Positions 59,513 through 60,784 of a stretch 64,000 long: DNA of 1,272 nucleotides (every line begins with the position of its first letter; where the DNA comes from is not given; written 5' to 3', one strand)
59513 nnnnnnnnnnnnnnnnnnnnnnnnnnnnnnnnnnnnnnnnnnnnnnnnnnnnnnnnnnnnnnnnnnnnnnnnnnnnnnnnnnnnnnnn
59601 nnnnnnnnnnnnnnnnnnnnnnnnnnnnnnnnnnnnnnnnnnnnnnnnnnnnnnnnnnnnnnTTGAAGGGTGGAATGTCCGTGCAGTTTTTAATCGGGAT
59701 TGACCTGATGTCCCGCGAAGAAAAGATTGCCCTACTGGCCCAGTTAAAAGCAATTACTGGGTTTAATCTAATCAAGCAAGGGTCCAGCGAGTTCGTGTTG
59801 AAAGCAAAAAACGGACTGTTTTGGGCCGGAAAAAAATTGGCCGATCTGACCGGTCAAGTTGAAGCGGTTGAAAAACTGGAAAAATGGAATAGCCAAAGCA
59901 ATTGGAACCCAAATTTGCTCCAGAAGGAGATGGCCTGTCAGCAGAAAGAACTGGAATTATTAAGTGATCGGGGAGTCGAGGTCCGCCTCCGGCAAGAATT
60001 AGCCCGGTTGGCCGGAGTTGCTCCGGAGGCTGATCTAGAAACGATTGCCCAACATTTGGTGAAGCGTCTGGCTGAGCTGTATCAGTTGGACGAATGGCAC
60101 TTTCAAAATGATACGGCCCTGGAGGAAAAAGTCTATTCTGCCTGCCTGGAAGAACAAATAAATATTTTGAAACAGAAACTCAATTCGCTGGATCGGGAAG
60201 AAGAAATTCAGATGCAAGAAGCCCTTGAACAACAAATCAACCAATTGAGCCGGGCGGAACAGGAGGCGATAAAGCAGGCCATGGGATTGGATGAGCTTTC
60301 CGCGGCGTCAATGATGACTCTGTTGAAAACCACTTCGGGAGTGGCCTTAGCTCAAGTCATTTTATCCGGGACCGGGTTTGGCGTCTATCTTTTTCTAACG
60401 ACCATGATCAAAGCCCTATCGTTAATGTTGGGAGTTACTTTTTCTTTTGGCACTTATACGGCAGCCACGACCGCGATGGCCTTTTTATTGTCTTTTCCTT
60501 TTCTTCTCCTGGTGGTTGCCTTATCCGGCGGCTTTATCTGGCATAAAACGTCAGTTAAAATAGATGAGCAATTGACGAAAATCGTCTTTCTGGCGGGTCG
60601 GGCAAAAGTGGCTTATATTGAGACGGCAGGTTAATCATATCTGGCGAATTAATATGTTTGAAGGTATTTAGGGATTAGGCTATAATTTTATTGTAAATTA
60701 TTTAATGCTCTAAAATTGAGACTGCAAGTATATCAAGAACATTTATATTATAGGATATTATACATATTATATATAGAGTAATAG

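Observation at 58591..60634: Uncharacterised membrane-protein module between cmr-cas6 and array 2: a coiled-coil protein with two C-terminal TM helices plus a His-containing polytopic membrane protein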

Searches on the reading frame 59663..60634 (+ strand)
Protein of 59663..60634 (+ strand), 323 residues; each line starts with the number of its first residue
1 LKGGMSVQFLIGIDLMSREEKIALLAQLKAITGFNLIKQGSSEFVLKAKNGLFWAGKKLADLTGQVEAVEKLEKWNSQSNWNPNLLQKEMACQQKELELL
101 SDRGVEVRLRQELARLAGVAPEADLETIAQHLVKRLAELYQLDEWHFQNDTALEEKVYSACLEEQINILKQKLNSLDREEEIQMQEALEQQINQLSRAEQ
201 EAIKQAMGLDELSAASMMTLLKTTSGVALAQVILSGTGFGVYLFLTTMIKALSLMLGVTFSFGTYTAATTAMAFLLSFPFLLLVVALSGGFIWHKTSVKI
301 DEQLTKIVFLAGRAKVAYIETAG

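Call 5: search_protein_families(library=pfam, proteins=[window:59663-60634:+], max_evalue=1)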
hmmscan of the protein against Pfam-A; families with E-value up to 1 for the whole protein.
window:59663-60634:+ (323 aa): 3 families
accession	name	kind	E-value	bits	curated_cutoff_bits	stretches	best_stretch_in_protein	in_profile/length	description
PF01815.21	Rop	-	0.11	12.9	25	1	162-199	15-52/57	Rop protein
PF05101.18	VirB3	-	0.13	13.1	23.9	1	254-312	14-71/84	Type IV secretory pathway, VirB3-like protein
PF11236.13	DUF3037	-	0.22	12.2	22.6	0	161-207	29-75/118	Protein of unknown function (DUF3037)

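Call 6: search_protein_families(library=ncbifam, proteins=[window:59663-60634:+], max_evalue=1)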
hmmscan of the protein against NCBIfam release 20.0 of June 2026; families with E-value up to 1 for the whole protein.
window:59663-60634:+ (323 aa): 3 families
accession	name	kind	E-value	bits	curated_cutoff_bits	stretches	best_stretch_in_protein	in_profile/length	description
NF033872.1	SidA_fam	subfamily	0.052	12.4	60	1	133-274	221-349/379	T4SS effector SidA family protein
NF009180.0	PRK12528.1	subfamily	0.053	13.5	184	1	68-178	9-113/165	RNA polymerase sigma factor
NF002589.0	PRK02249.1-3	equivalog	0.13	11.8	339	1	153-213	174-235/348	DNA primase regulatory subunit PriL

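Call 7: search_protein_families(library=padloc, proteins=[window:59663-60634:+], max_evalue=1)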
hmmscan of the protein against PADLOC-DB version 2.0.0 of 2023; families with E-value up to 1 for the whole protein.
window:59663-60634:+ (323 aa): 2 families
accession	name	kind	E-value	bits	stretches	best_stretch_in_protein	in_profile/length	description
PDLC03841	LeoBC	-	8.8e-05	19.8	1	90-268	323-492/601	-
PDLC03265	MTase_II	-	0.01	13.3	1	37-95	164-221/333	Type II methyltransferase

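Call 13: find_homologous_proteins(query=window:59708-60631:+, max_evalue=0.001)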
Query window:59708-60631:+ (308 aa): 14 proteins with E <= 0.001 among 8000 candidates.
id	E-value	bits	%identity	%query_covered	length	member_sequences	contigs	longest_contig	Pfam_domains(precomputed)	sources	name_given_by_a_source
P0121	1.4e-189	646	100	100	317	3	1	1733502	-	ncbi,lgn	ncbi:MAG: hypothetical protein ACOX5W_00660 [Bacillota bacterium]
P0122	4.2e-86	307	52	98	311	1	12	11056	-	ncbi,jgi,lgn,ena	-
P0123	7.0e-80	287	48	98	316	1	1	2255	-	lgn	-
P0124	9.9e-80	286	50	98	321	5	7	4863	-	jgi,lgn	-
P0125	5.5e-78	280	49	98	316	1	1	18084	-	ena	-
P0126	4.4e-65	238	43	98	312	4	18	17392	-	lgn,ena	-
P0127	1.6e-63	233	42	98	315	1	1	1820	-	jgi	jgi:hypothetical protein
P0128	1.1e-62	230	42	98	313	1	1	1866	-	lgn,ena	-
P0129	8.7e-61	224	39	97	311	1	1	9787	-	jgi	-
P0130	1.8e-57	213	40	98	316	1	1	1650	-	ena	-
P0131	9.2e-57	211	38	97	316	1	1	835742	-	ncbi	-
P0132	1.9e-54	203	38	98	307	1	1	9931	-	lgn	-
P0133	2.0e-53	200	39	96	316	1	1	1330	-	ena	-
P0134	6.7e-18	83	34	61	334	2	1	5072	-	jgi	-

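Call 24: find_homologous_proteins(query=A2, max_evalue=0.001)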
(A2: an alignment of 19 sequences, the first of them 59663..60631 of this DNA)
Query A2 (19 sequences) (323 aa, profile of the alignment): 11 proteins with E <= 0.001 among 8000 candidates.
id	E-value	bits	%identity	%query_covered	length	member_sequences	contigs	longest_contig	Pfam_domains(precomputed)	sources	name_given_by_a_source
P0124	2.2e-132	459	51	96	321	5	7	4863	-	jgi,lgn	-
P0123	1.3e-129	450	48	96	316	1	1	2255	-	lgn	-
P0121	5.8e-129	448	100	98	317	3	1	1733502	-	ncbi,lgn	ncbi:MAG: hypothetical protein ACOX5W_00660 [Bacillota bacterium]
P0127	7.3e-125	435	42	95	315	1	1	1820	-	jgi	jgi:hypothetical protein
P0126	3.6e-120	419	44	95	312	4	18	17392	-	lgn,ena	-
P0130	6.9e-119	415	39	96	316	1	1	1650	-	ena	-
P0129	1.3e-115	404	39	95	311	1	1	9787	-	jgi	-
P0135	1.9e-115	404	44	95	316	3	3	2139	-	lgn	-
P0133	8.4e-115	402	38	94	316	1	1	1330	-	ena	-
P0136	1.2e-111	391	40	96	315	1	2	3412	-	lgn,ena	-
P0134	2.7e-86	308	34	59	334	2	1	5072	-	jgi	-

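Call 40: predict_structure(alignment_id=A3)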
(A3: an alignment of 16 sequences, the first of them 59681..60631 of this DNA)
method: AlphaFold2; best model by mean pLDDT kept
length: 317 residues; sequences in the alignment: 16
mean_pLDDT: 63.2   pTM: 0.64
mean pLDDT of the five models: 63.2, 62.4, 61.6, 59.7, 57.7
residues with pLDDT >= 90: 5; 70-90: 134; 50-70: 83; < 50: 95
segments of 3 or more residues with pLDDT < 50: 29-76, 231-234, 249-276, 281-292
pLDDT, mean of each block of 10 residues (from residue 1): 83 72 60 39 37 41 37 45 66 84 88 88 89 79 80 74 68 73 72 71 80 75 59 52 54 33 35 47 43 66 73 58
secondary structure, 60 per line:
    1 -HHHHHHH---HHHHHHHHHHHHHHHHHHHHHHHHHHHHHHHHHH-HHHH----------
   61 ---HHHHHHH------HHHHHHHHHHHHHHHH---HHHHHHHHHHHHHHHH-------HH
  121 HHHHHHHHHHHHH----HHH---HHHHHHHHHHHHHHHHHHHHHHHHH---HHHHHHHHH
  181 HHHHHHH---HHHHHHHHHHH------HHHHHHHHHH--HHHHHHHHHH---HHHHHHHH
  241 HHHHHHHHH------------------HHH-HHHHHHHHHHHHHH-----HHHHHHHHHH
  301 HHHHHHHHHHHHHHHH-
elements in order: H2-8 H12-45 H47-50 H64-70 H77-92 H96-111 H119-133 H144-168 H172-187 H191-201 H208-217 H220-229 H233-249 H272-285 H291-316

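Call 46: search_protein_representatives(alignment_id=A3)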
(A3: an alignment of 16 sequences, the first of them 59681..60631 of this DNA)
Query: 16 sequences, 316 profile positions. Proteins with E-value up to 0.001 (for the whole library): 449; up to 1e-10: 320; up to 1e-30: 86. The best 150 are listed.
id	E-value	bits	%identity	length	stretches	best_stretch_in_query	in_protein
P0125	1.4e-136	471.4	-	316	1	1-314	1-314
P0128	6.1e-130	449.6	-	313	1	2-313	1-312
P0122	1.8e-123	428.3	-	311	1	1-311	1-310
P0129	9.7e-120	416.1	-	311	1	2-310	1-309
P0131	1.1e-115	402.8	-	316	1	1-312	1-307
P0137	1.9e-111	388.8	-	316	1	1-315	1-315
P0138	2.8e-111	388.2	-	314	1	2-311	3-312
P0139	7.1e-108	377.1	-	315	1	1-314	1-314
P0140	8.5e-105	367.0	-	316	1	1-313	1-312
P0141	3.5e-102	358.4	-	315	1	1-314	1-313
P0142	1.0e-99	350.3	-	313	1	1-312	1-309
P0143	3.1e-98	345.4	-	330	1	2-312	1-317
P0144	2.5e-96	339.2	-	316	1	1-314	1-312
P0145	7.2e-96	337.6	-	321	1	2-311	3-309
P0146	5.4e-95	334.7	-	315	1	1-313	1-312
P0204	1.4e-35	139.6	-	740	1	3-303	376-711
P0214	3.1e-31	125.3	-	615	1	6-304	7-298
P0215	3.9e-31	125.0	-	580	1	6-283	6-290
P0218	6.7e-30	120.9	-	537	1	75-306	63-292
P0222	6.5e-29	117.7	-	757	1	3-304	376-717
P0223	7.5e-29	117.4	-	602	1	6-302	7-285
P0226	3.5e-28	115.3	-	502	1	19-292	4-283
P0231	3.3e-27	112.1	-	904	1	82-304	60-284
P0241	2.5e-26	109.1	-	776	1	7-277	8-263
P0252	6.5e-25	104.5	-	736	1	79-303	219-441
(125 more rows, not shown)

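Call 47: search_protein_families(library=pfam, proteins=[P0214, P0215, P0223, P0204, P0222, P0231, P0241, P0252, P0218, P0226], max_evalue=0.01)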
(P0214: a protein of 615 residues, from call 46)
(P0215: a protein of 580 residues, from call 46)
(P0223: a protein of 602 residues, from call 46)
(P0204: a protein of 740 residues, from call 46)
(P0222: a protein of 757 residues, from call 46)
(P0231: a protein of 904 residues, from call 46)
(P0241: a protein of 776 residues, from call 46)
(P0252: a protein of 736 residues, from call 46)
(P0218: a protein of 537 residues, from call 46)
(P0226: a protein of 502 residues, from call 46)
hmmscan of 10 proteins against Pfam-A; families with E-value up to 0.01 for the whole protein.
P0214 (615 aa): 1 family
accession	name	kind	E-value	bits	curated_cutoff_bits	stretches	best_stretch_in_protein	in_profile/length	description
PF05701.16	WEMBL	-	0.00059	19.1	35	1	364-510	150-303/562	Weak chloroplast movement under blue light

P0215 (580 aa): 0 families

P0223 (602 aa): 1 family
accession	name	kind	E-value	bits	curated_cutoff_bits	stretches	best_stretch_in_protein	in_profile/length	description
PF05308.16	Mito_fiss_reg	-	0.00043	21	26.3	1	314-384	56-131/244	Mitochondrial fission regulator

P0204 (740 aa): 5 families
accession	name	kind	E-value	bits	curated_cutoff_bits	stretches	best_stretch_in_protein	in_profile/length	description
PF08378.17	NERD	-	1.6e-11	45.2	22.1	1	34-140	11-107/111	Nuclease-related domain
PF13715.12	CarbopepD_reg_2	-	9.5e-05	22.8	32.2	1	204-239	2-37/88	CarboxypepD_reg-like domain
PF13620.12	CarboxypepD_reg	-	0.0016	19.2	32.3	1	204-240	3-42/82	Carboxypeptidase regulatory-like domain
PF25600.1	TRIM_CC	-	0.0048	17.2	30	0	547-614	21-87/142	TRIM protein coiled-coil region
PF01442.23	Apolipoprotein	-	0.0061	16.7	90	1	284-339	26-81/190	Apolipoprotein A1/A4/E domain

P0222 (757 aa): 3 families
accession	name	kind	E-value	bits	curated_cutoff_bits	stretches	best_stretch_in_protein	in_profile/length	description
PF08378.17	NERD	-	5.6e-09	36.9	22.1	1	26-122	9-96/111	Nuclease-related domain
PF13620.12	CarboxypepD_reg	-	2.2e-05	25.2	32.3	1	197-256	2-63/82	Carboxypeptidase regulatory-like domain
PF13715.12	CarbopepD_reg_2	-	0.00014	22.2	32.2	1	198-263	2-66/88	CarboxypepD_reg-like domain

P0231 (904 aa): 4 families
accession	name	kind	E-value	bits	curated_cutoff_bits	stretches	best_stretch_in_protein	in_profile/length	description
PF00350.29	Dynamin_N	-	5.4e-20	72.5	27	1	366-520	1-165/168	Dynamin family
PF01926.29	MMR_HSR1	-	4.5e-09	36.8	21.9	1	367-521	3-113/113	50S ribosome-binding GTPase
PF00009.33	GTP_EFTU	-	5.7e-08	33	26.5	1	366-587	6-184/188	Elongation factor Tu GTP binding domain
PF02421.24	FeoB_N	-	0.0001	22.3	27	0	457-529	48-122/156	Ferrous iron transport protein B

P0241 (776 aa): 2 families
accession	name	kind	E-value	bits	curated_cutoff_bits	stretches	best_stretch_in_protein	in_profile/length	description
PF13091.12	PLDc_2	-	1.9e-06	28.2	27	1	639-740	3-100/132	PLD-like domain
PF19932.4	DUF6395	-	0.0038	17.7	25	0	593-646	92-145/174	Family of unknown function (DUF6395)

P0252 (736 aa): 1 family
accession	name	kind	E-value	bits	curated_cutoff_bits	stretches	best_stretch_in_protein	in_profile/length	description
PF13643.11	DUF4145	-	9.9e-07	29.2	23.1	1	22-107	4-79/88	Domain of unknown function (DUF4145)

P0218 (537 aa): 1 family
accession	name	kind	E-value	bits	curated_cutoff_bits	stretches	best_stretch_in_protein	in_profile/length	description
PF04791.21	LMBR1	-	0.0096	15.3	31.9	0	253-441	174-324/510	LMBR1-like membrane protein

P0226 (502 aa): 1 family
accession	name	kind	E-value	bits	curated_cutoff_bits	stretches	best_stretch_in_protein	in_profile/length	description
PF13643.11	DUF4145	-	0.0003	21.2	23.1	1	402-481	4-76/88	Domain of unknown function (DUF4145)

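Call 65: search_protein_families(library=padloc, proteins=[P0231, P0204, P0241, P0214], max_evalue=0.001)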
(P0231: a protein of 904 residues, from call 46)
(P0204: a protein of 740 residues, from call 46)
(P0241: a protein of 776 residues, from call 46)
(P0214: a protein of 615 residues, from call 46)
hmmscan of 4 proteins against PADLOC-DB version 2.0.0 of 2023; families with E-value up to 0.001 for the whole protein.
P0231 (904 aa): 3 families
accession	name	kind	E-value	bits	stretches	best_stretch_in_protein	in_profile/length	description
PDLC03839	LeoA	-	7.3e-15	53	1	455-731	102-407/559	-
PDLC03841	LeoBC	-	3.4e-14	50.9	2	367-517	81-184/601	-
PDLC04113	JukA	-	0.00071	17.3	0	163-260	120-209/245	-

P0204 (740 aa): 2 families
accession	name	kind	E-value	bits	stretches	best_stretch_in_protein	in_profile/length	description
PDLC02512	PglW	-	3.1e-06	23.4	1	47-155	40-143/1403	PglW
PDLC04113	JukA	-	1.1e-05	23.2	1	581-706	110-225/245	-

P0241 (776 aa): 4 families
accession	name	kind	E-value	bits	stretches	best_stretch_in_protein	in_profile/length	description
PDLC03922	MkoB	-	7.6e-29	99.4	2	539-743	222-420/610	-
PDLC04113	JukA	-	1.2e-06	26.4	1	165-274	115-217/245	-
PDLC02614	DrmC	-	1.3e-06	26.3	1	641-740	30-120/153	DrmC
PDLC03841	LeoBC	-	0.00012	19.3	1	52-268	304-490/601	-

P0214 (615 aa): 3 families
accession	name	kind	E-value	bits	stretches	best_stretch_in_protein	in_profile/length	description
PDLC04113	JukA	-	8.8e-07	26.8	1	171-272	115-208/245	-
PDLC00582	JetC3|JetC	-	6.2e-06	22.3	1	325-515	833-1024/1472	DUF3584 domain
PDLC03865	LmuB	-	1.1e-05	21.9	1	319-509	527-712/1007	-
